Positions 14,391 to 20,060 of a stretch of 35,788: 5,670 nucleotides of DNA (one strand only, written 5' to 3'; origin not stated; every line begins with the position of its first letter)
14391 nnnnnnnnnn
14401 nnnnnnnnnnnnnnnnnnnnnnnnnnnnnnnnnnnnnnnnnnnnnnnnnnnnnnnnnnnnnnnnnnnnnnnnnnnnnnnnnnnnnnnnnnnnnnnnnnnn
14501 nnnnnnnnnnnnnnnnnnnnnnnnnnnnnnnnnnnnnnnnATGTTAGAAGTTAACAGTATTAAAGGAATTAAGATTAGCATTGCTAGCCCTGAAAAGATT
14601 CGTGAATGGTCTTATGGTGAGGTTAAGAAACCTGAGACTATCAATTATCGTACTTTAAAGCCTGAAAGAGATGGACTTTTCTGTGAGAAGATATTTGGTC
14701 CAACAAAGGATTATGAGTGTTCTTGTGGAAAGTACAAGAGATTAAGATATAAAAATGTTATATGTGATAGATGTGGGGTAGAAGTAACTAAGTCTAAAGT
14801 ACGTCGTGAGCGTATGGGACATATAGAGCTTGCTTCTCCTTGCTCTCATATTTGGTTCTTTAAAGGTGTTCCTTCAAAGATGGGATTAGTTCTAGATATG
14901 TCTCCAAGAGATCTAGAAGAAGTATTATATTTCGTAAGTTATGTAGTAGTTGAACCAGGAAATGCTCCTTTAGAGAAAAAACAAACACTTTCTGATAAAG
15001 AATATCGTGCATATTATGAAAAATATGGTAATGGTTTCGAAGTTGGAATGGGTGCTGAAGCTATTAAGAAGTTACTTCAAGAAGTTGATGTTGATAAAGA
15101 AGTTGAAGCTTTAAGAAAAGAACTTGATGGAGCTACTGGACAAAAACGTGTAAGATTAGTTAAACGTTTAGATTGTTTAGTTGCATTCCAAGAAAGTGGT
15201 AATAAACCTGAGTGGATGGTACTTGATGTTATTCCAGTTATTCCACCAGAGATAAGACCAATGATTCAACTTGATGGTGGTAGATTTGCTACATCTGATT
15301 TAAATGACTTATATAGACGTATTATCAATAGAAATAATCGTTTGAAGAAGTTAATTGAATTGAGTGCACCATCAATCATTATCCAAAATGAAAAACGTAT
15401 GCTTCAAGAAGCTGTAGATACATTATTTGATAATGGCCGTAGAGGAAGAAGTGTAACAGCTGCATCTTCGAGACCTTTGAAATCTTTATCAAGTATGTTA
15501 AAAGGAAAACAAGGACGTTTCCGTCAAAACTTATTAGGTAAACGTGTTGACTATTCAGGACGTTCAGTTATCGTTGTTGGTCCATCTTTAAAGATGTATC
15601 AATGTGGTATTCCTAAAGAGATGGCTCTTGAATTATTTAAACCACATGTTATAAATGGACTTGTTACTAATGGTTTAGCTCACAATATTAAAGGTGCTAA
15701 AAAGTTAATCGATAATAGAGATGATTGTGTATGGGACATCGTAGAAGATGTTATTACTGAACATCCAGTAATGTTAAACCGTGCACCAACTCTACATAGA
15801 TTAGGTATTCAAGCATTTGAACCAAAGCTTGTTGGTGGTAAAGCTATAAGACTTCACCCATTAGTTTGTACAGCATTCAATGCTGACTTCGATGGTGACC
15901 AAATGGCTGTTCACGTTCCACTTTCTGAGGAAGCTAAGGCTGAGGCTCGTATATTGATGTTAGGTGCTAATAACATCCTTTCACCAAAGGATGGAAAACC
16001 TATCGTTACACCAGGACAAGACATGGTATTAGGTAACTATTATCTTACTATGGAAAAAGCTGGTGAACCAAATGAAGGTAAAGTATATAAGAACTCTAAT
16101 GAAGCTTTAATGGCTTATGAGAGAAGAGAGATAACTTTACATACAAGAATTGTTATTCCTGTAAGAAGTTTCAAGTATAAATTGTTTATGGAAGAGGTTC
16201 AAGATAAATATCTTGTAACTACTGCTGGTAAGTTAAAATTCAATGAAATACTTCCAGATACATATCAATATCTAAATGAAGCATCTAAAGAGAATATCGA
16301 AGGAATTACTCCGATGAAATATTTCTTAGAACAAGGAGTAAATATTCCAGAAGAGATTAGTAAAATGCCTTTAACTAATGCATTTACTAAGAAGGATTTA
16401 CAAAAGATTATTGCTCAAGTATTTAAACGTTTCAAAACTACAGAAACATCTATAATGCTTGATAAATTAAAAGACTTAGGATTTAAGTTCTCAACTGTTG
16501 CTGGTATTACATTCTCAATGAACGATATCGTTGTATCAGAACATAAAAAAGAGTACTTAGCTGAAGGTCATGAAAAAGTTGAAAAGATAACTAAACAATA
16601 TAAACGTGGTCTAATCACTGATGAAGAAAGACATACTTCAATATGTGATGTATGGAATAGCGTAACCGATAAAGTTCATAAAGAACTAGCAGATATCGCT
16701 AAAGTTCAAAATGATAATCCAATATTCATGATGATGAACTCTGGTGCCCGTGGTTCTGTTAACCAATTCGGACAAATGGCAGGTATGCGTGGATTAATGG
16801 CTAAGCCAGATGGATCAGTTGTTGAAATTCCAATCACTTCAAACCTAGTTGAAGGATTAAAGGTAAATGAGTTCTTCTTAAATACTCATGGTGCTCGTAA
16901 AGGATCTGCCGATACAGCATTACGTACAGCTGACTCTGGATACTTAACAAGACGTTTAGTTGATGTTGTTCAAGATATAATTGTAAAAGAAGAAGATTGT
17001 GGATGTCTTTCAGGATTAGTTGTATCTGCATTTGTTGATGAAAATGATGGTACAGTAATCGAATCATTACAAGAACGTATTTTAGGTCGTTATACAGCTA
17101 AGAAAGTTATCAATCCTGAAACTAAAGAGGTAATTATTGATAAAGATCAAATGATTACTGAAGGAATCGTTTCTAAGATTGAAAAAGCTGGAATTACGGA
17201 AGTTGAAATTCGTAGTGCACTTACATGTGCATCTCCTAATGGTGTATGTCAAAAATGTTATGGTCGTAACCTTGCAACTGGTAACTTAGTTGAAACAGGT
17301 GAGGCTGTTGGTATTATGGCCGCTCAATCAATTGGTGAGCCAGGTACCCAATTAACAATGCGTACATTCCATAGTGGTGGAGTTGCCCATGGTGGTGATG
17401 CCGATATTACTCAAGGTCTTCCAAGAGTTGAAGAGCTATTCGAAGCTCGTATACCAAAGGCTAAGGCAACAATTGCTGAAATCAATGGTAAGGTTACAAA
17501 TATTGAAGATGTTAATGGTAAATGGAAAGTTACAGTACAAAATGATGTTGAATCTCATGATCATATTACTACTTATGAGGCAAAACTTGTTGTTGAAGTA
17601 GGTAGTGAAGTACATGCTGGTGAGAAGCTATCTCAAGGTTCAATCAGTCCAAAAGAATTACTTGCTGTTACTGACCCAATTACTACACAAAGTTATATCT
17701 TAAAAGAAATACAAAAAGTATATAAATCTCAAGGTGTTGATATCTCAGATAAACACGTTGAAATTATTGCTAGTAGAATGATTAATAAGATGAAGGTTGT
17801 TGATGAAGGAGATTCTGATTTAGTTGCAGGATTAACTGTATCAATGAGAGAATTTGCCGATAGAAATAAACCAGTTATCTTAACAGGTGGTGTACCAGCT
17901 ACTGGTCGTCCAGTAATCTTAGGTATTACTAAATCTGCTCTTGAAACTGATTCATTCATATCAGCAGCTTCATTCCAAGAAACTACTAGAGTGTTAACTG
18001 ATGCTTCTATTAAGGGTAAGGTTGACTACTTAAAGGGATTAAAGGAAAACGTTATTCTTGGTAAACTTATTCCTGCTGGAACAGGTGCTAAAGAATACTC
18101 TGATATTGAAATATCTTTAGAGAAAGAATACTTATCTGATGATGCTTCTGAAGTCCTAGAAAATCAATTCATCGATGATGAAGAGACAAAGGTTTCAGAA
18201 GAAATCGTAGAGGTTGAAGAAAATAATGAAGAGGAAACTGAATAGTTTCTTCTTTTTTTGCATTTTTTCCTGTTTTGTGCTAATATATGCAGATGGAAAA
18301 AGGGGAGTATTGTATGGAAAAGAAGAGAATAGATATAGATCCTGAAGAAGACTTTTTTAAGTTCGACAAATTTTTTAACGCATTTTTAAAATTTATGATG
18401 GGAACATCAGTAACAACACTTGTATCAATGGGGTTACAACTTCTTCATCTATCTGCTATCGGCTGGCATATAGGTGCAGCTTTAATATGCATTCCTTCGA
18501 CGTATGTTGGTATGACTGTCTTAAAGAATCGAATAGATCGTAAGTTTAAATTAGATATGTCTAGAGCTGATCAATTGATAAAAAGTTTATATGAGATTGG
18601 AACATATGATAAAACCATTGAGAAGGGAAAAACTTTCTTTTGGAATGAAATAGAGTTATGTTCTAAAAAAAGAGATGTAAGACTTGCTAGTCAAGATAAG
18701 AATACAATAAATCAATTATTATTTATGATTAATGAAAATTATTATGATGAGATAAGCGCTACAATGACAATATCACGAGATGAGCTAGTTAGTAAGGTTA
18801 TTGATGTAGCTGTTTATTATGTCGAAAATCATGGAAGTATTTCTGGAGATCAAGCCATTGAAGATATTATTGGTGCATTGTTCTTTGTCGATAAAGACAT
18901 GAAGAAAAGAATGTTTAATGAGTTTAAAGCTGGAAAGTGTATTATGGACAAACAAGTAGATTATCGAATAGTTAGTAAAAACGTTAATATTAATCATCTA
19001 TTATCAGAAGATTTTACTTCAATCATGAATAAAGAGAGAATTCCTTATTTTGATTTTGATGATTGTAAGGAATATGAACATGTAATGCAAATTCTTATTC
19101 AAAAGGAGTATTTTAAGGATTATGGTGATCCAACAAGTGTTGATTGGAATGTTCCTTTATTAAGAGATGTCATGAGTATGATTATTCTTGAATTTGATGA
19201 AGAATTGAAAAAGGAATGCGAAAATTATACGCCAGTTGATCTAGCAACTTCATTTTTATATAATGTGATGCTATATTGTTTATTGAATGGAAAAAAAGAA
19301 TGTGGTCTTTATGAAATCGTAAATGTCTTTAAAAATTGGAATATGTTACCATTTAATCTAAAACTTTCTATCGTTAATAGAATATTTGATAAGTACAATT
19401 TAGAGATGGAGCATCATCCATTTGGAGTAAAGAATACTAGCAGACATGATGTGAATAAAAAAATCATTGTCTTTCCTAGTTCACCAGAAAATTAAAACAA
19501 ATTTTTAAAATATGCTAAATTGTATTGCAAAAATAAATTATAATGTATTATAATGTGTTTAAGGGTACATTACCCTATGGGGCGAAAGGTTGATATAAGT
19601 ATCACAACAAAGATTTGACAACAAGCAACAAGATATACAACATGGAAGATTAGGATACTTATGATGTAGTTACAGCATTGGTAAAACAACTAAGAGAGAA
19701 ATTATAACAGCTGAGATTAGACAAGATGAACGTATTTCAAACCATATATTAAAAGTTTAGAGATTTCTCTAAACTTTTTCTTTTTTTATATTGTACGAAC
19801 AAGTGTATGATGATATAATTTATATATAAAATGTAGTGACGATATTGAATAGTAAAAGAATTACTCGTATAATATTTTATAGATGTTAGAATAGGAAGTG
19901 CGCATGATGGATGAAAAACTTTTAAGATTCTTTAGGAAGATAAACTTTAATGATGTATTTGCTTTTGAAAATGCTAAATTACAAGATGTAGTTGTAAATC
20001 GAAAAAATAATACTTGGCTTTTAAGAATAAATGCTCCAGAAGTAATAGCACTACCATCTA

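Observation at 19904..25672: Giant PolC: about 480 extra residues distributed over about six in-frame insertions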

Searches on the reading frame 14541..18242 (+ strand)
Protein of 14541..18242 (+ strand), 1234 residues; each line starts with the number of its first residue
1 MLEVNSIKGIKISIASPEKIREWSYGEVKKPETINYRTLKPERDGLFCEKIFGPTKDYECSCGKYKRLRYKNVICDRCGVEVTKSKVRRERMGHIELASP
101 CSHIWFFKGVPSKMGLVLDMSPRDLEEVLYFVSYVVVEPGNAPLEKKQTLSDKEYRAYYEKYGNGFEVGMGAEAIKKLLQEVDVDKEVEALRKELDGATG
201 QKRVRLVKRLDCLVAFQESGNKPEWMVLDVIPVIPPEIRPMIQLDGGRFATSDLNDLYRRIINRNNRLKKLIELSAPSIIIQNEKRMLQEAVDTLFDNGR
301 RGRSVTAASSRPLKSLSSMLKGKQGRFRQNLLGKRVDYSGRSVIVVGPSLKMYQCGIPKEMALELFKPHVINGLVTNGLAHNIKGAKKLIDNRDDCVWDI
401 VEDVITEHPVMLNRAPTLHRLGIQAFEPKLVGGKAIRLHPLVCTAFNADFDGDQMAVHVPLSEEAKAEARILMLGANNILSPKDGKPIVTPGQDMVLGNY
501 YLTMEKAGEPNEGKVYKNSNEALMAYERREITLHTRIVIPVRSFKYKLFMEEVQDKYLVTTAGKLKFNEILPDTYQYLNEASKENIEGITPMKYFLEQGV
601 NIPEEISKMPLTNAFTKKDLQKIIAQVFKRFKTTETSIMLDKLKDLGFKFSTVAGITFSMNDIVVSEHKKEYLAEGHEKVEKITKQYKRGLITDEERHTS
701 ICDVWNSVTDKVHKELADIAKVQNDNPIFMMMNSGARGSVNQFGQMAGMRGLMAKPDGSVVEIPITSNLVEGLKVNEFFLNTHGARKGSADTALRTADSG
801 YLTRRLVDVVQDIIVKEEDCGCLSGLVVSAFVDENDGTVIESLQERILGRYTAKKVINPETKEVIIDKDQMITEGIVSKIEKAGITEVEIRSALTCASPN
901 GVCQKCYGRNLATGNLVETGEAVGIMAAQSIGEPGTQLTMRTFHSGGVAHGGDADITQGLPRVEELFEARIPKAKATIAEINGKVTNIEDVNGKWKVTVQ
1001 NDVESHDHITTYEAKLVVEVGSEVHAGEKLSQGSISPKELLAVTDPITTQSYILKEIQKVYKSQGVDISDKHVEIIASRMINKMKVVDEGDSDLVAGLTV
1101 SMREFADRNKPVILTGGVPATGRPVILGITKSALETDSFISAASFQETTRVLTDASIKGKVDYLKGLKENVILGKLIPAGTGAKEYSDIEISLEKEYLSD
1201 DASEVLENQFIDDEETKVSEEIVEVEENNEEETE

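Call 15: search_protein_families(library=ncbifam, proteins=[window:14541-18242:+], max_evalue=0.00001)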
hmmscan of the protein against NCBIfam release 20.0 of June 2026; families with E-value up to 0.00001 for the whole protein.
window:14541-18242:+ (1234 aa): 12 families
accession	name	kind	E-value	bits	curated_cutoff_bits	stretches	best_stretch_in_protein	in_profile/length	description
TIGR02386.1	rpoC_TIGR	equivalog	0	1803.9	963.5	1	10-1187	2-1146/1147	DNA-directed RNA polymerase subunit beta'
NF011498.0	PRK14906.1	equivalog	0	1512.1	1437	3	144-583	232-679/1459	DNA-directed RNA polymerase subunit beta'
NF007172.0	PRK09603.1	equivalog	0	1342.7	5372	2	9-950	1398-2307/2890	DNA-directed RNA polymerase subunit beta/beta'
NF011417.0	PRK14844.1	equivalog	0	1210.9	4632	2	6-950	1447-2363/2839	DNA-directed RNA polymerase subunit beta/beta'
NF002729.0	PRK02625.1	equivalog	1.7e-256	852.9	1117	1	8-541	10-560/626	DNA-directed RNA polymerase subunit gamma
TIGR02387.1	rpoC1_cyan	equivalog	3.3e-250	832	975.9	1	10-540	5-553/619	DNA-directed RNA polymerase subunit gamma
NF002724.0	PRK02597.1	equivalog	4.1e-198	660.5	1878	2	613-951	12-349/1338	DNA-directed RNA polymerase subunit beta'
TIGR02388.1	rpoC2_cyan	equivalog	2.1e-184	615.1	467.4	2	616-951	8-340/1230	DNA-directed RNA polymerase subunit beta''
NF006336.0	PRK08566.1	equivalog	9.4e-105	351.6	819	3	396-752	405-751/883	DNA-directed RNA polymerase subunit A'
TIGR02390.1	RNA_pol_rpoA1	equivalog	4.4e-94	316.3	1042.55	2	400-818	403-830/867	DNA-directed RNA polymerase subunit A'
TIGR02389.1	RNA_pol_rpoA2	equivalog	3e-29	102.2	420.65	2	914-971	38-92/367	DNA-directed RNA polymerase subunit A''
NF011491.0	PRK14898.1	equivalog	2.6e-19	68.8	783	1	1133-1185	793-845/860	DNA-directed RNA polymerase subunit A''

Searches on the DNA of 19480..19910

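Call 63: search_rna_families(source=window, start=19480, end=19910, threshold=evalue, max_evalue=1)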
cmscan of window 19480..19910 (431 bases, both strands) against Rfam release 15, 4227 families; matches with E-value up to 1: 0.
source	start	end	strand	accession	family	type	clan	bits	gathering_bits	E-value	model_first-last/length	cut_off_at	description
